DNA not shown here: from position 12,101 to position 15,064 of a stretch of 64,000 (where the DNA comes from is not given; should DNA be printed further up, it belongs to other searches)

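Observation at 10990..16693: Low-GC class-5 (CS1/CFA-I-like) fimbrial operon with in-frame G/C homopolymer tracts in every gene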

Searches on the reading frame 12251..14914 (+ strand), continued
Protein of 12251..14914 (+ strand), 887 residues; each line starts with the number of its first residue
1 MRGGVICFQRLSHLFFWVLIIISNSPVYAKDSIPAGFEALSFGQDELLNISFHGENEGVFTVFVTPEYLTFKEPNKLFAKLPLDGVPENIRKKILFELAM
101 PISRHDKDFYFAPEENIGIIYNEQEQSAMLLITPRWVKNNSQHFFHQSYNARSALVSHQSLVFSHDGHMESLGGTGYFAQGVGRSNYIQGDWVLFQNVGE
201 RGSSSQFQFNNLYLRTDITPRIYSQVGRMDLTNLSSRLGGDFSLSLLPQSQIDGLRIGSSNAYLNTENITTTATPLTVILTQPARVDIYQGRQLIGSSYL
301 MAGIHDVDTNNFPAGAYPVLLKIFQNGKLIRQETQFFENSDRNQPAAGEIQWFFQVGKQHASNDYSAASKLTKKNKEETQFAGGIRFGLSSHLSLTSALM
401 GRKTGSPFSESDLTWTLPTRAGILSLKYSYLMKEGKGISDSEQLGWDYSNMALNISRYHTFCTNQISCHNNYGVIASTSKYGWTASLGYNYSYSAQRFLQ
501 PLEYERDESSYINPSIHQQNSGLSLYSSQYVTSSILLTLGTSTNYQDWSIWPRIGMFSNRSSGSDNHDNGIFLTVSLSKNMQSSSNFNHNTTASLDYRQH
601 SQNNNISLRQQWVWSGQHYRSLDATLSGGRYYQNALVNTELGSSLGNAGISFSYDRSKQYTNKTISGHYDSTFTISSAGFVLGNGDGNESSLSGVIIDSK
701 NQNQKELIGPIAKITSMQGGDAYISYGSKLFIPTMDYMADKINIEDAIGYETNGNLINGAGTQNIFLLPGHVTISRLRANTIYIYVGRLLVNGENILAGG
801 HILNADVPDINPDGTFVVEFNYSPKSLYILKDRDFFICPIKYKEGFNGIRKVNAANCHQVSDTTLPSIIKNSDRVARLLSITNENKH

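Call 39: list_cluster_members(proteins=[L008:7660-8766:+, L008:4492-4977:+, L008:3849-4463:+])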
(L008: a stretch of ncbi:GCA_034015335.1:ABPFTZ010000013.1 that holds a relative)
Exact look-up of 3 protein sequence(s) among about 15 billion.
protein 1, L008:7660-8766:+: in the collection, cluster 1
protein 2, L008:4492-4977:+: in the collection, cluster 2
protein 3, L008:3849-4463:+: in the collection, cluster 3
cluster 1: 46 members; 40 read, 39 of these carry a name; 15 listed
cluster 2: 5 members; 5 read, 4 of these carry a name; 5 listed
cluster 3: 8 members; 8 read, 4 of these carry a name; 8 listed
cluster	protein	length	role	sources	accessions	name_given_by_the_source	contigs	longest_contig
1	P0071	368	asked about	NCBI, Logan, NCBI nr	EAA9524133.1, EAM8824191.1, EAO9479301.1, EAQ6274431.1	hypothetical protein I5X18_002901 [Salmonella enterica] | hypothetical protein [Salmonella enterica]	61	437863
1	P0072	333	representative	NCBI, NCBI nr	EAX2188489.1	hypothetical protein AOS13_24225, partial [Salmonella enterica] | hypothetical protein [Salmonella enterica]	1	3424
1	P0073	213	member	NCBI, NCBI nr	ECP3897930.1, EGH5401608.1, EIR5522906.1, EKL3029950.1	hypothetical protein FZQ01_23950, partial [Salmonella enterica] | hypothetical protein [Salmonella enterica]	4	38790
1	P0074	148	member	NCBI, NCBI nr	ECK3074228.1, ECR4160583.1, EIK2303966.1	hypothetical protein LJY82_004768 [Salmonella enterica] | hypothetical protein [Salmonella enterica]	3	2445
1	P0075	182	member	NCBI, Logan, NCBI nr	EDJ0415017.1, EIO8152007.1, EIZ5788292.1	hypothetical protein LRD24_004557 [Salmonella enterica] | hypothetical protein [Salmonella enterica]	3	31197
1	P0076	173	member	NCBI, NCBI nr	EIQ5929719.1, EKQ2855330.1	hypothetical protein P4077_004676, partial [Salmonella enterica] | hypothetical protein [Salmonella enterica]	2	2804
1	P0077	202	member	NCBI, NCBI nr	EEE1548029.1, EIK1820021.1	hypothetical protein CDS98_004808, partial [Salmonella enterica] | hypothetical protein [Salmonella enterica]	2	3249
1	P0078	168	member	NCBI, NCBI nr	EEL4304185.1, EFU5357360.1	hypothetical protein GNL24_23845, partial [Salmonella enterica] | hypothetical protein [Salmonella enterica]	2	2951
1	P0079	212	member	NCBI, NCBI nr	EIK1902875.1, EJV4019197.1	hypothetical protein LJW66_004615, partial [Salmonella enterica] | hypothetical protein [Salmonella enterica]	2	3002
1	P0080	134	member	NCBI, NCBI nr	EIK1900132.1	hypothetical protein LJW66_001663, partial [Salmonella enterica] | hypothetical protein [Salmonella enterica]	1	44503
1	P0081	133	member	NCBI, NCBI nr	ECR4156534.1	hypothetical protein F1D08_01180, partial [Salmonella enterica] | hypothetical protein [Salmonella enterica]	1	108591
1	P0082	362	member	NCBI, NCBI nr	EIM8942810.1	hypothetical protein LN703_004725, partial [Salmonella enterica] | hypothetical protein [Salmonella enterica]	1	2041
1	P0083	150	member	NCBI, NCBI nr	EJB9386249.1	hypothetical protein MXH30_004666, partial [Salmonella enterica] | hypothetical protein [Salmonella enterica]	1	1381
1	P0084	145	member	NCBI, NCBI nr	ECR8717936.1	hypothetical protein F2E58_23680 [Salmonella enterica] | hypothetical protein [Salmonella enterica]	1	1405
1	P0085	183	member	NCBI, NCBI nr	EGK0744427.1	hypothetical protein IOM00_004767, partial [Salmonella enterica] | hypothetical protein [Salmonella enterica]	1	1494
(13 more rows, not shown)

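Call 45: search_protein_families(library=ncbifam, proteins=[window:12251-14914:+], max_evalue=0.01)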
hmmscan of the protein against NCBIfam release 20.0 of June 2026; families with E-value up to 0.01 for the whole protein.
window:12251-14914:+ (887 aa): 1 family
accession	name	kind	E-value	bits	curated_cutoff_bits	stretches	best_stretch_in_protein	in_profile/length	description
NF011838.0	PRK15310.1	equivalog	2.4e-111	373.2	1428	1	21-886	12-889/895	fimbrial outer membrane usher protein TcfC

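Call 51: search_dna_similar(query=window:12251-14914:+, collection=plasmids, mode=protein, max_rows=25, rows=spread)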
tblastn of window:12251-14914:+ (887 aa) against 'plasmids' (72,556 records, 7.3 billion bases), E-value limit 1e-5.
Records with a match: 105; places in all: 109; records where one place covers at least 80% of the query: 103.
Best place of each record, by identity: <60% 105.
By first word of the organism name: Escherichia 83; Salmonella 8; Pantoea 8; Serratia 3; Burkholderia 2; Rahnella 1.
By predicted mobility (MOB-suite, as given by PLSDB): conjugative 61; non-mobilizable 24; mobilizable 20.
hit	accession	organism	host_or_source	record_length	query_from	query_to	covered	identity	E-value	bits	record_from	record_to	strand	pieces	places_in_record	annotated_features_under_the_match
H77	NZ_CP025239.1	Salmonella enterica subsp. enterica serovar Newport str. ...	Bovine,bovine peripheral lymph node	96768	2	882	99%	33.4%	7e-143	476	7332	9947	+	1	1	TcfC E-set like domain-containing protein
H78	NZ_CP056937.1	Escherichia fergusonii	culture,Pooled sheep faecal samples ...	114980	19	882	97%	33.6%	4e-145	483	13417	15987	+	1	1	TcfC E-set like domain-containing protein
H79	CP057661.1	Escherichia coli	culture,Pooled sheep faecal samples ...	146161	19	882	97%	33.6%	4e-145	483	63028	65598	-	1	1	TcfC E-set like domain-containing protein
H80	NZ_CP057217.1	Escherichia fergusonii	culture,Pooled sheep faecal samples ...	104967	19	882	97%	33.6%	5e-145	482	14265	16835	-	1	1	TcfC E-set like domain-containing protein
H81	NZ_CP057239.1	Escherichia fergusonii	culture,Pooled sheep faecal samples ...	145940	19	882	97%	33.5%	2e-144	481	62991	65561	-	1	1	TcfC E-set like domain-containing protein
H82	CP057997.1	Escherichia coli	culture,Pooled sheep faecal samples ...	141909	19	882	97%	33.5%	3e-144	480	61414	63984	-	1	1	TcfC E-set like domain-containing protein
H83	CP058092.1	Escherichia coli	culture,Pooled sheep faecal samples ...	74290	19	882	97%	33.5%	3e-144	480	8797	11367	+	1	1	TcfC E-set like domain-containing protein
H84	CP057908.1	Escherichia coli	culture,Pooled sheep faecal samples ...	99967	19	882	97%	33.5%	3e-144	480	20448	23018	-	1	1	TcfC E-set like domain-containing protein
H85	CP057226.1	Escherichia coli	culture,Pooled sheep faecal samples ...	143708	19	882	97%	33.5%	3e-144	480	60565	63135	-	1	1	TcfC E-set like domain-containing protein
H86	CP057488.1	Escherichia coli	culture,Pooled sheep faecal samples ...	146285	19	882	97%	33.5%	3e-144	480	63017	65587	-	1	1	TcfC E-set like domain-containing protein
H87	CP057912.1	Escherichia coli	culture,Pooled sheep faecal samples ...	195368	19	882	97%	33.5%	4e-144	480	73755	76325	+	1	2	TcfC E-set like domain-containing protein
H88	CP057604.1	Escherichia coli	culture,Pooled cattle faecal samples ...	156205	34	882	96%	33.6%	4e-143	477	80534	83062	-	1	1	TcfC E-set like domain-containing protein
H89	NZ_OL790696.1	Escherichia coli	-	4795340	33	870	94%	29.1%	2e-74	274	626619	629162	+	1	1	none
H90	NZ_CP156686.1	Burkholderia stagnalis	Bacterial cells,soils collected in ...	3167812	34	879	95%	27.3%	4e-89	318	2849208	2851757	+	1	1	none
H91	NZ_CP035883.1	Escherichia coli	Homo sapiens,stool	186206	8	880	98%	25.5%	1e-59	230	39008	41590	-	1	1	csdC: CS19 fimbria usher CsdC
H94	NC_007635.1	Escherichia coli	-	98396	33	880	96%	25.4%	9e-58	224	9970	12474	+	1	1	csdC: CS19 fimbria usher CsdC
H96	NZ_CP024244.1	Escherichia coli O128:H27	-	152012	8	880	98%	24.4%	2e-54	213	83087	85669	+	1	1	csuC: CS14 pilus usher protein CsuC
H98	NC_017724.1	Escherichia coli ETEC H10407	-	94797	33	880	96%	25.0%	9e-59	227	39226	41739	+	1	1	cfaC: CFA/I pilus usher protein CfaC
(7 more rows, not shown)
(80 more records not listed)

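Call 52: get_annotated_region(hit=H98, flank=2500)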
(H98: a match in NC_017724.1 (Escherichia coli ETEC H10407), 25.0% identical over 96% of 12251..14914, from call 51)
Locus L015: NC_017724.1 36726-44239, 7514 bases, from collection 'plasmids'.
description: Escherichia coli ETEC H10407 plasmid p948, complete sequence
organism: Escherichia coli ETEC H10407 (NCBI taxid 316401)
taxonomy: Bacteria; Pseudomonadota; Gammaproteobacteria; Enterobacterales; Enterobacteriaceae; Escherichia; Escherichia coli; Escherichia coli ETEC H10407
host: -; source: -; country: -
typing (MOB-suite, as given by PLSDB): mobilizable; replicon IncFIA,IncFIC
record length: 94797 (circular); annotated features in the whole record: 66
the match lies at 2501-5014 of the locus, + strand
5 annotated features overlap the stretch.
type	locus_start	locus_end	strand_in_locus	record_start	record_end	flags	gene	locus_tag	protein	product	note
CDS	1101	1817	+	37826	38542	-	cfaA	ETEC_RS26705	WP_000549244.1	CFA/I pilus chaperone CfaA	-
CDS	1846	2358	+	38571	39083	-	cfaB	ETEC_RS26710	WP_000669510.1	CFA/I pilus major pilin CfaB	-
predicted_resistance_gene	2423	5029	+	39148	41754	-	cfaC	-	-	CFA/I pilus usher protein CfaC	predicted by amrfinderplus; class ; identity 100.0%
CDS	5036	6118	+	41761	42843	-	cfaE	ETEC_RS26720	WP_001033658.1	CFA/I pilus tip adhesin CfaE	-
CDS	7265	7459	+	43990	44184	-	-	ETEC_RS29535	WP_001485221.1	ANR family transcriptional regulator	-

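Call 53: get_annotated_region(hit=H94, flank=2500)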
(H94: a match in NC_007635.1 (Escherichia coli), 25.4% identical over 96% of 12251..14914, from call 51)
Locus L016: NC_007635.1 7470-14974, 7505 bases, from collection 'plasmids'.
description: Escherichia coli plasmid pCoo, complete sequence
organism: Escherichia coli (NCBI taxid 562)
taxonomy: Bacteria; Pseudomonadota; Gammaproteobacteria; Enterobacterales; Enterobacteriaceae; Escherichia; Escherichia coli
host: -; source: -; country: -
typing (MOB-suite, as given by PLSDB): conjugative; replicon IncFIA,IncI-gamma/K1; relaxase MOBP; mating-pair formation MPF_F
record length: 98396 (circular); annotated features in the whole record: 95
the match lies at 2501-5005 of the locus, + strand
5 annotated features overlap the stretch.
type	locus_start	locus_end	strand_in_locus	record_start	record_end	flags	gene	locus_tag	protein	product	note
predicted_resistance_gene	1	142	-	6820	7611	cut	aph(3')-IIIa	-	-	aminoglycoside O-phosphotransferase APH(3')-IIIa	predicted by amrfinderplus; class AMINOGLYCOSIDE; identity 100.0%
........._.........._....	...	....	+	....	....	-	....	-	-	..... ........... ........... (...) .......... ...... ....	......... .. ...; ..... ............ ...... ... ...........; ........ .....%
predicted_resistance_gene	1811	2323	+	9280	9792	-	cooA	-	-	CS1 fimbrial major subunit CooA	predicted by amrfinderplus; class ; identity 100.0%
CDS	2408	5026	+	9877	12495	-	csdC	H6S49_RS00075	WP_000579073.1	CS19 fimbria usher CsdC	-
CDS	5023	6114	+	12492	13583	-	csdD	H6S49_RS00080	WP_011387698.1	CS19 fimbria tip adhesin CsdD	-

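Call 54: get_annotated_region(hit=H96, flank=2500)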
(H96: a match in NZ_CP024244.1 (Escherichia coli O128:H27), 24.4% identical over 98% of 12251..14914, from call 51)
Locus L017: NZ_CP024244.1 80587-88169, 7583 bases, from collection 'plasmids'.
description: Escherichia coli O128:H27 strain 90-9281 plasmid unnamed, complete sequence
organism: Escherichia coli O128:H27 (NCBI taxid 2048776)
taxonomy: Bacteria; Pseudomonadota; Gammaproteobacteria; Enterobacterales; Enterobacteriaceae; Escherichia; Escherichia coli; Escherichia coli O128:H27
host: -; source: -; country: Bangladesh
typing (MOB-suite, as given by PLSDB): conjugative; replicon IncFIA,IncFIB; relaxase MOBF; mating-pair formation MPF_F
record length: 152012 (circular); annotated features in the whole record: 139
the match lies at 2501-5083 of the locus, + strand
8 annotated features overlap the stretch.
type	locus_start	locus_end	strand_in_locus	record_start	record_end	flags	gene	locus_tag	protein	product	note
CDS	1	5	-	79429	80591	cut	-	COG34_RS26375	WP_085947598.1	IS3-like element IS3 family transposase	GO:0006313 - DNA transposition [Evidence IEA]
CDS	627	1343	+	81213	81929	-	cfaA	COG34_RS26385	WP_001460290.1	CFA/I pilus chaperone CfaA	-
CDS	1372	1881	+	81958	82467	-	-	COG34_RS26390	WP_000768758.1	CS1 type fimbrial major subunit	-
CDS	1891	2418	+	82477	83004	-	-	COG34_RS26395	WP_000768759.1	CS1 type fimbrial major subunit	-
predicted_resistance_gene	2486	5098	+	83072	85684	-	csuC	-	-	CS14 pilus usher protein CsuC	predicted by amrfinderplus; class ; identity 100.0%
CDS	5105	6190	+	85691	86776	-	csaE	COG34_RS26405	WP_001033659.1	CS4 pilus tip adhesin CsaE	-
CDS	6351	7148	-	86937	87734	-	-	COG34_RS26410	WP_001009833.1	response regulator transcription factor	GO:0006355 - regulation of DNA-templated transcription [Evidence IEA]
CDS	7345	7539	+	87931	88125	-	-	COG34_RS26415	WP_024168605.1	ANR family transcriptional regulator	-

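Call 55: get_annotated_region(hit=H77, flank=2500)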
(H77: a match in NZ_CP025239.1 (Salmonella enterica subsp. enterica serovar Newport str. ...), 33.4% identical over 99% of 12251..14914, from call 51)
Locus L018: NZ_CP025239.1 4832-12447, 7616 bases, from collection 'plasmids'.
description: Salmonella enterica subsp. enterica serovar Newport str. USDA-ARS-USMARC-1928 plasmid pSNE2-1928, complete sequence
organism: Salmonella enterica subsp. enterica serovar Newport str. USDA-ARS-USMARC-1928 (NCBI taxid 1454621)
taxonomy: Bacteria; Pseudomonadota; Gammaproteobacteria; Enterobacterales; Enterobacteriaceae; Salmonella; Salmonella enterica; Salmonella enterica subsp. enterica serovar Newport str. USDA-ARS-USMARC-1928
host: -; source: Bovine,bovine peripheral lymph node; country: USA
typing (MOB-suite, as given by PLSDB): conjugative; replicon IncI-gamma/K1; relaxase MOBP; mating-pair formation MPF_I
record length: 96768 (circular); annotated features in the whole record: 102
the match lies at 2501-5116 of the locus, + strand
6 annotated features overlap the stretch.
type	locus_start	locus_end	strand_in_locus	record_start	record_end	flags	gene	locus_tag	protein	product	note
CDS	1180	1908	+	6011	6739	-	-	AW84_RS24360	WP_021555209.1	hypothetical protein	-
CDS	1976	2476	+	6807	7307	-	-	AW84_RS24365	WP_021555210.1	CS1 type fimbrial major subunit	-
CDS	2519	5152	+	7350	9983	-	-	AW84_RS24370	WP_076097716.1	TcfC E-set like domain-containing protein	-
CDS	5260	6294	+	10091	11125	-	-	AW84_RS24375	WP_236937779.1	CfaE/CblD family pilus tip adhesin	-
CDS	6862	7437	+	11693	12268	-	-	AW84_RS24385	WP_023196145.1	DUF6685 family protein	-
CDS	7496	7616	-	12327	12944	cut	-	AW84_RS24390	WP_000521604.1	ProQ/FINO family protein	-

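Call 56: get_annotated_region(hit=H78, flank=2500)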
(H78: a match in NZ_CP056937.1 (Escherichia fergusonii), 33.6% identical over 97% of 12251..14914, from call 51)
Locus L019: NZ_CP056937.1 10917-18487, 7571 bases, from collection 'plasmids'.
description: Escherichia fergusonii strain RHB42-C13 plasmid pRHB42-C13_2, complete sequence
organism: Escherichia fergusonii (NCBI taxid 564)
taxonomy: Bacteria; Pseudomonadota; Gammaproteobacteria; Enterobacterales; Enterobacteriaceae; Escherichia; Escherichia fergusonii
host: -; source: culture,Pooled sheep faecal samples collected from floor of farm; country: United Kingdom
typing (MOB-suite, as given by PLSDB): conjugative; replicon IncI-gamma/K1; relaxase MOBP; mating-pair formation MPF_I
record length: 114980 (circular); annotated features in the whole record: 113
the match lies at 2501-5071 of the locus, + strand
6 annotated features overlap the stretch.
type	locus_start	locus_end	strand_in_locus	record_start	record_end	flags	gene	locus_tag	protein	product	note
CDS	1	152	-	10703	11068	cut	-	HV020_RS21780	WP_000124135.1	hypothetical protein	-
CDS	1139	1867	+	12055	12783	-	-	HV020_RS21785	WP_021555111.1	hypothetical protein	-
CDS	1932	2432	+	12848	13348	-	-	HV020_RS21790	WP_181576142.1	CS1 type fimbrial major subunit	-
CDS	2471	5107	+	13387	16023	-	-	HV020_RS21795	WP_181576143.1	TcfC E-set like domain-containing protein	-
CDS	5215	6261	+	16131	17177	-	-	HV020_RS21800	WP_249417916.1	CfaE/CblD family pilus tip adhesin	-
CDS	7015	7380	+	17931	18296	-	-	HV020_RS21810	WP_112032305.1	transposase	-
